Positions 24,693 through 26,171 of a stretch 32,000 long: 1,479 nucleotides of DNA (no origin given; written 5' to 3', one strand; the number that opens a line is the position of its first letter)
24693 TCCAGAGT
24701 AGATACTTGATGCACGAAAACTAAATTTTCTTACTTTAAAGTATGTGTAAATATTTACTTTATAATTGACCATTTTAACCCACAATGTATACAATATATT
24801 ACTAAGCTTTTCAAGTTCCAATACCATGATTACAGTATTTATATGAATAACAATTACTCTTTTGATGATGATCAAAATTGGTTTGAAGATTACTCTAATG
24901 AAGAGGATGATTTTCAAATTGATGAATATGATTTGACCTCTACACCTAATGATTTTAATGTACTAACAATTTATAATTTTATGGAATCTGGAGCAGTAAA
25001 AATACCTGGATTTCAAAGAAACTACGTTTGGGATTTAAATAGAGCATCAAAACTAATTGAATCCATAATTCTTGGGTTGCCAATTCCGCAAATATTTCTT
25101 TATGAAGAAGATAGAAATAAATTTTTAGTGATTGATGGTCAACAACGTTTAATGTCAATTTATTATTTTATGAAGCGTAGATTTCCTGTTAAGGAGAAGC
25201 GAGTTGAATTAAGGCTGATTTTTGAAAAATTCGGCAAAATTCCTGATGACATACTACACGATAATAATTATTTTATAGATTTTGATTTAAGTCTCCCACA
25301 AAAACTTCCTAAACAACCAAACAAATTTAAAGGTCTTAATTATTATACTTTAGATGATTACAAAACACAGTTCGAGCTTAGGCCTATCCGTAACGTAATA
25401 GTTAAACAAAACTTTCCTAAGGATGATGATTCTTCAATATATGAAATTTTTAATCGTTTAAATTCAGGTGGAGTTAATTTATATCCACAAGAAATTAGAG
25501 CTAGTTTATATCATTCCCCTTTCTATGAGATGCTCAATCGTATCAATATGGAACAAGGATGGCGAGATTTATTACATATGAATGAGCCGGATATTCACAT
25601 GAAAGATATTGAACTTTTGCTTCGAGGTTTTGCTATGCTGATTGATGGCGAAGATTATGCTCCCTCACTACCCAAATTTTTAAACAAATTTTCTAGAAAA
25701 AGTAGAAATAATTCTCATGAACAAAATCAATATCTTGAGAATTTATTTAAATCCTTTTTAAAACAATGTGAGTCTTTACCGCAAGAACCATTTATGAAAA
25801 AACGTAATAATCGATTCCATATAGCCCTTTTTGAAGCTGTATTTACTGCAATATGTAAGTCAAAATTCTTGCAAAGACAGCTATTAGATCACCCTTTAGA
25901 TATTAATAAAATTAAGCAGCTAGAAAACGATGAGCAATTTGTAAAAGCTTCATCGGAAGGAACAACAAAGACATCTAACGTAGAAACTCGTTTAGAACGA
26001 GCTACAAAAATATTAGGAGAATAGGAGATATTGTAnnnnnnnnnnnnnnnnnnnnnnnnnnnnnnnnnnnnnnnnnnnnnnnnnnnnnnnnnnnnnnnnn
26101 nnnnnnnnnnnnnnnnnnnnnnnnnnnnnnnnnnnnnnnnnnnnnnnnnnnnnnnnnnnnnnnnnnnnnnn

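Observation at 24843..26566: DUF262 (GmrS-like) plus HEPN two-gene cassette: candidate uncharacterised defence/abortive-infection system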

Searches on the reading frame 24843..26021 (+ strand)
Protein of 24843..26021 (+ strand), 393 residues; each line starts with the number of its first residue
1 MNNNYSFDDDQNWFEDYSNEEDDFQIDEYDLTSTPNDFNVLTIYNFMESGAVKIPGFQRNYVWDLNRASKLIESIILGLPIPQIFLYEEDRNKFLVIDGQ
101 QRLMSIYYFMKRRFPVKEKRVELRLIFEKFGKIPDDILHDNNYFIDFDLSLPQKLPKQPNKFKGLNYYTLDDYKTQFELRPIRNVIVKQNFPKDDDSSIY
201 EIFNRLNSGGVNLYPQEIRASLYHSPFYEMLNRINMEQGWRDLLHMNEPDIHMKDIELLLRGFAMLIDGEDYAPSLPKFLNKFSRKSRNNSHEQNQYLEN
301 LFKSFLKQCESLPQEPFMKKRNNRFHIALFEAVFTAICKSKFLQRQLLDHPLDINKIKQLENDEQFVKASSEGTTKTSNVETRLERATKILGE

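Call 3: search_protein_families(library=pfam, proteins=[window:24843-26021:+], max_evalue=1)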
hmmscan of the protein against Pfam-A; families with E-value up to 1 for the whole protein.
window:24843-26021:+ (393 aa): 2 families
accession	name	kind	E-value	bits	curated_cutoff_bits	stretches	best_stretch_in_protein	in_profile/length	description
PF03235.19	GmrSD_N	-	2.6e-32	113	33.2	1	42-223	3-198/199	GmrSD restriction endonuclease, N-terminal domain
PF13058.12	DUF3920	-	0.022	15.4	27.3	1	60-148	5-91/126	Protein of unknown function (DUF3920)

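Call 4: search_protein_families(library=padloc, proteins=[window:24843-26021:+], max_evalue=1)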
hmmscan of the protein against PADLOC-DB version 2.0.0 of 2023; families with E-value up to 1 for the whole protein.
window:24843-26021:+ (393 aa): 22 families
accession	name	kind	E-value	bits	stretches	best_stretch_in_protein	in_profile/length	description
PDLC03877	NsnA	-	4.3e-60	202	1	22-391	34-379/385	-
PDLC04027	PD-T4-2_A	-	9.7e-43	144.6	2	195-391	167-361/363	-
PDLC04151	HEC-05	-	6.3e-12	43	3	43-87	31-75/600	-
PDLC04150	HEC-05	-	5.7e-09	33.4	2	53-88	23-58/583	-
PDLC04709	PDC-M55C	-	1.3e-08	32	1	28-91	5-68/554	-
PDLC04154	HEC-06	-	4.5e-08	30.2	1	49-106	20-85/569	-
PDLC02792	SspE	-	8e-07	25.8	1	52-79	24-51/771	SspE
PDLC04157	HEC-06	-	2e-06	24.7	1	37-110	8-89/558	-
PDLC04155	HEC-06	-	2.4e-06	24.3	1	38-108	7-85/562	-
PDLC02687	Orf5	-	3.2e-06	24.2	1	52-106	18-79/543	Orf5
PDLC03418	REase_II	-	3.6e-06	24.3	1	55-122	36-103/372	Type II restriction enzyme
PDLC02690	Orf5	-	2.7e-05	21.3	1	50-106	8-72/531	Orf5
PDLC02695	Orf5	-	3.5e-05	20.4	2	89-110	74-95/601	Orf5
PDLC02701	Orf5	-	6.2e-05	19.7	2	89-150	75-133/596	Orf5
PDLC04156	HEC-06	-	0.00013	18.7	1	46-106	15-84/562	-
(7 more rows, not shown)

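Call 5: search_protein_families(library=ncbifam, proteins=[window:24843-26021:+], max_evalue=1)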
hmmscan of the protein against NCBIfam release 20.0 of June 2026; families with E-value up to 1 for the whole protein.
window:24843-26021:+ (393 aa): 1 family
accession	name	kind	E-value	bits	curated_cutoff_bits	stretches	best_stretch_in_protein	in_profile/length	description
TIGR03187.1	DGQHR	domain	0.00038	20.3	58.85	1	81-123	92-127/276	DGQHR domain-containing protein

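Call 20: find_homologous_proteins(query=window:24843-26021:+)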
Query window:24843-26021:+ (393 aa): 5053 proteins with E <= 0.001 among 6330 candidates; the best 120 are listed.
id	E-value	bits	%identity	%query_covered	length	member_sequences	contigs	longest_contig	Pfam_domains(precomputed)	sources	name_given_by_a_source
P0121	4.2e-214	729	82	100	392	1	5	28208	PF03235.20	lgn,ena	-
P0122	4.7e-214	729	82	100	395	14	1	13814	PF03235.20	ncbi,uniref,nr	ncbi:DUF262 domain-containing protein [Nostoc sp. UHCC 0251]|uniref:DUF262 domain-containing protein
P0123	1.9e-213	727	82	100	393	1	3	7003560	PF03235.20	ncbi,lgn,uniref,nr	ncbi:hypothetical protein Cylst_3087 [Cylindrospermum stagnale PCC 7417]|uniref:GmrSD restriction en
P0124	1.1e-203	695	77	99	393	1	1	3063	PF03235.20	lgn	-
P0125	2.2e-201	687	77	99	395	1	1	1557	PF03235.20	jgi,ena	-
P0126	9.8e-197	672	75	99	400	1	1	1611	PF03235.20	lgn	-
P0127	4.8e-183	627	70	100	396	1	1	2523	PF03235.20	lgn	-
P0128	1.3e-182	625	70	98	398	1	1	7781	PF03235.20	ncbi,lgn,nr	ncbi:DUF262 domain-containing protein [Candidatus Poribacteria bacterium]|nr:DUF262 domain-containin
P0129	3.0e-179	614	69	96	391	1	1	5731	PF03235.20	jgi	jgi:uncharacterized protein with ParB-like and HNH nuclease domain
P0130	5.6e-178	610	68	98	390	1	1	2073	PF03235.20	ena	-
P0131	9.1e-178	609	70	97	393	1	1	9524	PF03235.20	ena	-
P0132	1.4e-177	609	67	99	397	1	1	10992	PF03235.20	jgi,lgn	-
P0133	3.0e-177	608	70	98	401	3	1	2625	PF03235.20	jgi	jgi:uncharacterized protein with ParB-like and HNH nuclease domain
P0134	4.6e-177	607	68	98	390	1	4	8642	PF03235.20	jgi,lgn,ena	-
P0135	1.2e-176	606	67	98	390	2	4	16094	PF03235.20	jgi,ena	-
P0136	1.4e-176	606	69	97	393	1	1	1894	PF03235.20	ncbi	-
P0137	1.7e-176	605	68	100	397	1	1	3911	PF03235.20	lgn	-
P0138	3.7e-176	604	70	97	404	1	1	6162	PF03235.20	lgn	-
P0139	7.1e-176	603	66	100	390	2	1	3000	PF03235.20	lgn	-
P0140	8.1e-176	603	69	98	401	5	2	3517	PF03235.20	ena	-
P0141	1.1e-175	603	67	98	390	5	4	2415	PF03235.20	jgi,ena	-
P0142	5.0e-175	600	67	99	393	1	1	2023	PF03235.20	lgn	-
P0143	9.6e-175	599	72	93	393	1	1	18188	PF03235.20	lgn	-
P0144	1.8e-174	599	66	98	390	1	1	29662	PF03235.20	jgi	jgi:uncharacterized protein with ParB-like and HNH nuclease domain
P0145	2.5e-174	598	66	100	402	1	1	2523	PF03235.20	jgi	-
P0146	2.9e-174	598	66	99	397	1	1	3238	PF03235.20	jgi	-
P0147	3.7e-174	598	67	99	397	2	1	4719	PF03235.20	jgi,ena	-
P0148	4.5e-174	597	66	98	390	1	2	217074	PF03235.20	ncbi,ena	-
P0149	5.5e-174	597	67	97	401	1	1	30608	PF03235.20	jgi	jgi:uncharacterized protein with ParB-like and HNH nuclease domain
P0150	6.4e-174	597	67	98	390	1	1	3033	PF03235.20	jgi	jgi:uncharacterized protein with ParB-like and HNH nuclease domain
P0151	8.9e-174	596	66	100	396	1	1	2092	PF03235.20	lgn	-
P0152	1.1e-173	596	68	97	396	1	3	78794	PF03235.20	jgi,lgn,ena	jgi:uncharacterized protein with ParB-like and HNH nuclease domain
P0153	1.9e-173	595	67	99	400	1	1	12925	PF03235.20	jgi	jgi:uncharacterized protein with ParB-like and HNH nuclease domain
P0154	2.6e-173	595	67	98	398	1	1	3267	PF03235.20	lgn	-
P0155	2.0e-172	592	66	98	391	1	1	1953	PF03235.20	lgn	-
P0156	2.2e-172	592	66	98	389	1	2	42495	PF03235.20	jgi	jgi:uncharacterized protein with ParB-like and HNH nuclease domain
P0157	2.3e-172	592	68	97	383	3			PF03235.20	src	-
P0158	5.7e-172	590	64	98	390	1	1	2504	PF03235.20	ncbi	-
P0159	7.1e-172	590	64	96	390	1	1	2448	PF03235.20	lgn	-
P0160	1.1e-171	589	67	98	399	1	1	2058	PF03235.20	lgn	-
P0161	1.3e-171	589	68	97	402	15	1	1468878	PF03235.20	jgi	jgi:uncharacterized protein with ParB-like and HNH nuclease domain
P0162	1.6e-171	589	64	100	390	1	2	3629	PF03235.20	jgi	jgi:uncharacterized protein with ParB-like and HNH nuclease domain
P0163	1.8e-171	589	66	97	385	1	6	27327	PF03235.20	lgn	-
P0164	2.0e-171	589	65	97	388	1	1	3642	PF03235.20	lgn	-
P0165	2.5e-171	588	66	97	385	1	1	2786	PF03235.20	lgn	-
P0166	2.6e-171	588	69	99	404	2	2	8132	PF03235.20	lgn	-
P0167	2.7e-171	588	64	98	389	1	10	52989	PF03235.20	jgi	jgi:uncharacterized protein with ParB-like and HNH nuclease domain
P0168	3.6e-171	588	64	98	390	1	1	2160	PF03235.20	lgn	-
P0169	4.4e-171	587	65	98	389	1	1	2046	PF03235.20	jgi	jgi:uncharacterized protein with ParB-like and HNH nuclease domain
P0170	4.6e-171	587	67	95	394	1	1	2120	PF03235.20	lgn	-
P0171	7.2e-171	587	72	95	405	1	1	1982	PF03235.20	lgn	-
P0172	8.5e-171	586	65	98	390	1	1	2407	PF03235.20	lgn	-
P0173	9.6e-171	586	69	97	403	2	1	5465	PF03235.20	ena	-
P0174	1.1e-170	586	64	98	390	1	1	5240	PF03235.20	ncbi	-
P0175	1.2e-170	586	64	98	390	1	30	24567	PF03235.20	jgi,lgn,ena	jgi:uncharacterized protein with ParB-like and HNH nuclease domain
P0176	1.3e-170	586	64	97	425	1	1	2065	PF03235.20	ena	-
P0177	1.3e-170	586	64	98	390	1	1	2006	PF03235.20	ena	-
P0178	1.9e-170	585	66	98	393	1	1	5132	PF03235.20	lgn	-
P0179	2.1e-170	585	66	98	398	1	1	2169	PF03235.20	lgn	-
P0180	2.5e-170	585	66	98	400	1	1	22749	PF03235.20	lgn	-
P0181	3.8e-170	584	66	96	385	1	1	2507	PF03235.20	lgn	-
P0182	4.3e-170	584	65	97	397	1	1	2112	PF03235.20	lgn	-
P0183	5.6e-170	584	65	99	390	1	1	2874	PF03235.20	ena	-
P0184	8.5e-170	583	63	98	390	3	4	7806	PF03235.20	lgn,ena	-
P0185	8.5e-170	583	66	97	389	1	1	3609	PF03235.20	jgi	-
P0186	9.9e-170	583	66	100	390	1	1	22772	PF03235.20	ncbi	-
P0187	1.0e-169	583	64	98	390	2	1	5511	PF03235.20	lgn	-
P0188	1.1e-169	583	65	98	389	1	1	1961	PF03235.20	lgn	-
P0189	1.1e-169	583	64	98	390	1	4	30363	PF03235.20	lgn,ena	-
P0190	1.1e-169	583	66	97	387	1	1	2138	PF03235.20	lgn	-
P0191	1.5e-169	582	65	98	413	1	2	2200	PF03235.20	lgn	-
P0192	1.5e-169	582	63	100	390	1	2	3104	PF03235.20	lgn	-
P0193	1.7e-169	582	63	100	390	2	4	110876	PF03235.20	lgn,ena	-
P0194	2.2e-169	582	66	96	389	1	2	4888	PF03235.20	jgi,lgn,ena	-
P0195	2.3e-169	582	63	98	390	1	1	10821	PF03235.20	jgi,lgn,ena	-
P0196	2.4e-169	582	65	99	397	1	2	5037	PF03235.20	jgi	jgi:uncharacterized protein with ParB-like and HNH nuclease domain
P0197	2.5e-169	582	65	97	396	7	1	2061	PF03235.20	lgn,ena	-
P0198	2.6e-169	582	64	98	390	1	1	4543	PF03235.20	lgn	-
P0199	2.8e-169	581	67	97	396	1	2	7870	PF03235.20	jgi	jgi:uncharacterized protein with ParB-like and HNH nuclease domain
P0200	3.0e-169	581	67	97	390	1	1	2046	PF03235.20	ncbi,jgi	-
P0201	3.5e-169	581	64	100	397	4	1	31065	PF03235.20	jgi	jgi:uncharacterized protein with ParB-like and HNH nuclease domain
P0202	4.0e-169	581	63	98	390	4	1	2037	PF03235.20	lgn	-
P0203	4.0e-169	581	64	100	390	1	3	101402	PF03235.20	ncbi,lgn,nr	ncbi:MAG: hypothetical protein B7X04_01465 [Parcubacteria group bacterium 21-54-25]|nr:MAG: hypothet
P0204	4.0e-169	581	64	98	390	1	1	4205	PF03235.20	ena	-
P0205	4.0e-169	581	67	97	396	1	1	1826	PF03235.20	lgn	-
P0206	4.0e-169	581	65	97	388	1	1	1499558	PF03235.20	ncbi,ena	-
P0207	4.5e-169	581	64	97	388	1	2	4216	PF03235.20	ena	-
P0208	5.1e-169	581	64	99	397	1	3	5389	PF03235.20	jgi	jgi:uncharacterized protein with ParB-like and HNH nuclease domain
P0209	5.4e-169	581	64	97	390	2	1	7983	PF03235.20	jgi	jgi:uncharacterized protein with ParB-like and HNH nuclease domain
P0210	5.4e-169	581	63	98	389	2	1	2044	PF03235.20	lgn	-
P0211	6.1e-169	580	64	100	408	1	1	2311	PF03235.20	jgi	jgi:uncharacterized protein with ParB-like and HNH nuclease domain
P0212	6.5e-169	580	66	97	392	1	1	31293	PF03235.20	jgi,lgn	jgi:uncharacterized protein with ParB-like and HNH nuclease domain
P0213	7.3e-169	580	68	97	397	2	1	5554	PF03235.20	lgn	-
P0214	8.1e-169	580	66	97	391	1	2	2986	PF03235.20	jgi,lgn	jgi:uncharacterized protein with ParB-like and HNH nuclease domain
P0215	9.5e-169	580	63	97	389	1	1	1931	PF03235.20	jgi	jgi:uncharacterized protein with ParB-like and HNH nuclease domain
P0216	1.3e-168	579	65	98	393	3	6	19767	PF03235.20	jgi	jgi:uncharacterized protein with ParB-like and HNH nuclease domain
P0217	1.4e-168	579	63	100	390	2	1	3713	PF03235.20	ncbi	-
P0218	1.6e-168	579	65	97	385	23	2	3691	PF03235.20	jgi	jgi:uncharacterized protein with ParB-like and HNH nuclease domain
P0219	1.7e-168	579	65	97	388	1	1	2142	PF03235.20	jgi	-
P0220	1.9e-168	579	66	98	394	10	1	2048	PF03235.20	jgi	jgi:hypothetical protein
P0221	2.0e-168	579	64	98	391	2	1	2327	PF03235.20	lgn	-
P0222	2.1e-168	579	65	98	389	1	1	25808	PF03235.20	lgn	-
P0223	3.1e-168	578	65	97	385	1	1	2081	PF03235.20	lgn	-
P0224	3.3e-168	578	66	96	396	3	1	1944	PF03235.20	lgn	-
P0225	3.7e-168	578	63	98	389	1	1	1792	PF03235.20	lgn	-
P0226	4.2e-168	578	63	98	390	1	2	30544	PF03235.20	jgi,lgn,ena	jgi:hypothetical protein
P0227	4.2e-168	578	64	98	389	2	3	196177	PF03235.20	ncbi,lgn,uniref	ncbi:DUF262 domain-containing protein [Mesorhizobium sp. M1428]|uniref:DUF262 domain-containing prot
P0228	4.8e-168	577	64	98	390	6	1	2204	PF03235.20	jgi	jgi:uncharacterized protein with ParB-like and HNH nuclease domain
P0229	5.3e-168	577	63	98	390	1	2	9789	PF03235.20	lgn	-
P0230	5.7e-168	577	65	97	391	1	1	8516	PF03235.20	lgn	-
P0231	6.4e-168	577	64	98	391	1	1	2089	PF03235.20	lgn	-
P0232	7.2e-168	577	63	97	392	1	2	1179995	PF03235.20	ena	-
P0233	7.3e-168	577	66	98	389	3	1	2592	PF03235.20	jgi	jgi:uncharacterized protein with ParB-like and HNH nuclease domain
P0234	7.8e-168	577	64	98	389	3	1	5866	PF03235.20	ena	-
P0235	8.8e-168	577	65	96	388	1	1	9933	PF03235.20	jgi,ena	-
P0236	9.0e-168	577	64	98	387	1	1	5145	PF03235.20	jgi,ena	jgi:uncharacterized protein with ParB-like and HNH nuclease domain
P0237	9.7e-168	576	66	94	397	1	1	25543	PF03235.20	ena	-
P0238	1.1e-167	576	65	97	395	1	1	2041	PF03235.20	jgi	jgi:uncharacterized protein with ParB-like and HNH nuclease domain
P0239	1.3e-167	576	63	97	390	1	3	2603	PF03235.20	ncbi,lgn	-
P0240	1.4e-167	576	65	99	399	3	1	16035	PF03235.20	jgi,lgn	-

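Call 43: search_solved_structures(query=A2, max_evalue=1)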
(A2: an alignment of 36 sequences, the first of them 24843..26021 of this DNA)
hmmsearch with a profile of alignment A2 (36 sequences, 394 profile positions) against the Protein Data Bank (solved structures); distinct sequences matched with E-value up to 1: 1.
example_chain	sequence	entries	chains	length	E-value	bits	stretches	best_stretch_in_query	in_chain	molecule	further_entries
7p9k_A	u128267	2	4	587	0.077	15.1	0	54-86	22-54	DUF262 domain-containing protein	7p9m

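Call 45: predict_structure(alignment_id=A2)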
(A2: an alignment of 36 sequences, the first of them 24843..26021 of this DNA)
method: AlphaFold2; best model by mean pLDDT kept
length: 393 residues; sequences in the alignment: 36
mean_pLDDT: 63.8   pTM: 0.56
mean pLDDT of the five models: 63.8, 58.3, 57.6, 56.7, 55.1
residues with pLDDT >= 90: 67; 70-90: 104; 50-70: 92; < 50: 130
segments of 3 or more residues with pLDDT < 50: 1-37, 50-63, 80-100, 150-156, 161-163, 165-168, 183-222
pLDDT, mean of each block of 10 residues (from residue 1): 31 37 28 42 57 39 54 58 37 37 60 72 66 76 72 48 47 54 47 42 36 32 65 87 81 73 84 64 76 93 94 82 87 92 91 91 91 68 91 71
secondary structure, 60 per line:
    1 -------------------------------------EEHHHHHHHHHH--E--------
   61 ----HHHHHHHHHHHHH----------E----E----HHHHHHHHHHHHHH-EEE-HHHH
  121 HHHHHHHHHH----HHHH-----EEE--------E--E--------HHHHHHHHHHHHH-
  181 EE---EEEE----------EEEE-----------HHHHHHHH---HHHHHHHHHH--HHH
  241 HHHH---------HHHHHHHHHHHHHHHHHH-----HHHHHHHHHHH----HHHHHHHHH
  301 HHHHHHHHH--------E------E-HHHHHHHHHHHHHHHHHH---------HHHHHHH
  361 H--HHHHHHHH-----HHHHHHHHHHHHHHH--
elements in order: H40-49 H65-77 H98-111 E113-115 H117-130 H135-138 E144-146 H167-179 E186-189 E200-203 H215-222 H226-235 H238-244 H254-271 H277-287 H292-309 H327-344 H354-361 H364-371 H377-391

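Call 49: fold_search(model_id=the predicted structure, library=pdb)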
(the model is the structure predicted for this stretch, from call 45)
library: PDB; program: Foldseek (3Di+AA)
matches with E <= 10: 120; with E <= 0.001: 0
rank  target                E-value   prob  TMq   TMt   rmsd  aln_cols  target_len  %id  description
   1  7y16_C                7.3e-01  0.11  0.09  0.20  13.8       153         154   12  Crystal structure of rRNA-processing protein Las1 (released 2023-06-14)
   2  6z0c_A                7.3e-01  0.08  0.10  0.16  20.9       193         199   14  Structure of in silico modelled artificial Maquette-3 protein (released 2021-03-17)
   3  5t04_A                8.0e-01  0.07  0.18  0.16  24.3       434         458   10  STRUCTURE OF CONSTITUTIVELY ACTIVE NEUROTENSIN RECEPTOR (released 2016-12-21)
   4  8t0d                  9.3e-01  0.03  0.11  0.11  20.3       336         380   10  Crystal structure of integrin beta-2 tail bound to the FERM-folded talin head domain with E269A/Y270A/K306Q triple mutat (released 2024-07-03)
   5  4xul                  9.7e-01  0.06  0.14  0.15  21.5       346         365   13  Crystal structure of M. chilensis Mg662 protein complexed with GTP (released 2016-02-03)
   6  5ewx_A                1.1e+00  0.06  0.12  0.19  21.7       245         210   11  Fusion protein of T4 lysozyme and B4 domain of protein A from staphylococcal aureus with chemical cross-linker EY-CBS (released 2016-03-30)
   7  9k80_A                1.1e+00  0.06  0.11  0.15  14.7       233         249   12  Cryo-EM structure of designed zinc-induced filament Fiber-n6-Zn1-HEHE-5 (released 2025-10-29)
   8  5q15_C                1.1e+00  0.05  0.11  0.16  18.9       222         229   15  Ligand binding to FARNESOID-X-RECEPTOR (released 2017-07-05)
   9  8flj_B                1.4e+00  0.04  0.12  0.13  19.1       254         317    9  Cas1-Cas2/3 integrase and IHF bound to CRISPR leader, repeat and foreign DNA (released 2023-09-06)
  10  5q0n_C                1.6e+00  0.07  0.12  0.18  16.2       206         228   16  Ligand binding to FARNESOID-X-RECEPTOR (released 2017-07-05)
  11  9p11_D                1.6e+00  0.04  0.11  0.13  19.8       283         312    7  Cas1-Cas2/3 integrase, heterohexameric assembly (released 2025-10-22)
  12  7x0s_J                1.8e+00  0.01  0.09  0.08  29.4       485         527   11  Human TRiC-tubulin-S3 (released 2023-04-12)
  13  1j2c                  2.2e+00  0.04  0.12  0.18  16.2       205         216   12  Crystal structure of rat heme oxygenase-1 in complex with biliverdin IXalpha-iron cluster (released 2003-09-02)
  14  8ji4_A                2.2e+00  0.04  0.11  0.16  20.0       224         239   15  Crystal structure of AetD in complex with 5-bromo-L-tryptophan (released 2023-11-15)
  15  4ams                  2.4e+00  0.03  0.14  0.14  21.8       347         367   11  A Megaviridae ORFan gene encode a new nucleotidyl transferase (released 2013-03-20)
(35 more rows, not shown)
